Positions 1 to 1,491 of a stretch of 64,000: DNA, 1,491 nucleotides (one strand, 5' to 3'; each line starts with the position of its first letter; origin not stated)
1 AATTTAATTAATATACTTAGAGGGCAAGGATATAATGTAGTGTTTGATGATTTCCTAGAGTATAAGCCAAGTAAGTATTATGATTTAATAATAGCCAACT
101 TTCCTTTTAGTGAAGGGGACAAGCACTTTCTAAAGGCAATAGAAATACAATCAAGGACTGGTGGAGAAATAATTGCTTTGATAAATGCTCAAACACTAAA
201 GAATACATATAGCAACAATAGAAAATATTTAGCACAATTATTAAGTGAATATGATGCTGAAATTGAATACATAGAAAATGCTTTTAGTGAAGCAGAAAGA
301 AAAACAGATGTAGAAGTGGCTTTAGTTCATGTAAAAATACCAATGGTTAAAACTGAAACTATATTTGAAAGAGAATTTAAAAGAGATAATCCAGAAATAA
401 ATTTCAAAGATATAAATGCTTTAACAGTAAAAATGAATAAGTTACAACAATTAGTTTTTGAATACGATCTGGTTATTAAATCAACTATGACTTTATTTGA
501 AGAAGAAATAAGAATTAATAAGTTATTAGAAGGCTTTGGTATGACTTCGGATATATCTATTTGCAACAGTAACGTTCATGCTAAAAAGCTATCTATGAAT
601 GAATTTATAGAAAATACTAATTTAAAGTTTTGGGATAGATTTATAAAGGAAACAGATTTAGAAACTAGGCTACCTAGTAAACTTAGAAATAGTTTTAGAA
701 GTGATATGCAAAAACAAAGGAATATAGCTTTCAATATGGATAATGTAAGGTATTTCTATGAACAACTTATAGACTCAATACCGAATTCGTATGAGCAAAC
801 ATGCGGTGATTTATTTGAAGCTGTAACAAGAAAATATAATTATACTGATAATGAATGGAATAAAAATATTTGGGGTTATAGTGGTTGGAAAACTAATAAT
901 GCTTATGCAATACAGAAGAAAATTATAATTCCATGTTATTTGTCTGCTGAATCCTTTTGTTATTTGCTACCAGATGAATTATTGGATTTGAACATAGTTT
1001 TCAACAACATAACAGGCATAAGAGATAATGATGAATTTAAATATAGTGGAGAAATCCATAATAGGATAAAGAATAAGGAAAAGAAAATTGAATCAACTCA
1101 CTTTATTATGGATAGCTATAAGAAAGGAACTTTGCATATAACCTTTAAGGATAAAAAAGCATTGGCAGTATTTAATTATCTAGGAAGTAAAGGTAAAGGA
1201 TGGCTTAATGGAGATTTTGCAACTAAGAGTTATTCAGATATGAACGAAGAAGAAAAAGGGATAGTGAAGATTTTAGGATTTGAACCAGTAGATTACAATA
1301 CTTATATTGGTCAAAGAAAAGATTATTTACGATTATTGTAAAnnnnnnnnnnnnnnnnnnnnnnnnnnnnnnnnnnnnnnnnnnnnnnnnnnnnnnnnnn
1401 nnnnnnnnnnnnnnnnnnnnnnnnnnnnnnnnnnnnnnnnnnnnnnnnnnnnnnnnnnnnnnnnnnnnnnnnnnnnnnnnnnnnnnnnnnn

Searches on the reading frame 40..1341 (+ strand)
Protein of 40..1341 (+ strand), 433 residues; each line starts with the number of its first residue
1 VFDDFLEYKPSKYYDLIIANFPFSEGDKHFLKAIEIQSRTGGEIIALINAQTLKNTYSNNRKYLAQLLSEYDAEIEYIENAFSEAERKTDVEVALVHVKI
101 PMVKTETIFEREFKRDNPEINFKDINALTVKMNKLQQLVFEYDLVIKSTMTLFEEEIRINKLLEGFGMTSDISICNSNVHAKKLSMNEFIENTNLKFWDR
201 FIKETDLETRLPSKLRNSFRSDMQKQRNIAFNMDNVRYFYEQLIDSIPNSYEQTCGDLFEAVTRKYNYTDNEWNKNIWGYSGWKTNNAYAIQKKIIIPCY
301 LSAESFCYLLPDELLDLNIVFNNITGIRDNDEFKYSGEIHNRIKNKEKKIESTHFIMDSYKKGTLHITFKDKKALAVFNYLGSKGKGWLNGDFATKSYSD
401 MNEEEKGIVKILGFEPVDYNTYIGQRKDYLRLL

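Call 68: search_protein_families(library=phrogs, proteins=[window:40-1341:+], max_evalue=0.00001)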
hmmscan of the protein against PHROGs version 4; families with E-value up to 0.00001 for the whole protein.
window:40-1341:+ (433 aa): 2 families
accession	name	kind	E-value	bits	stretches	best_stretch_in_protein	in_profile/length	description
phrog_32703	-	unknown function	3e-32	113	1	3-389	77-472/480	-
phrog_6263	-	other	3.4e-08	33.6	0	4-63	462-522/548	DNA methyltransferase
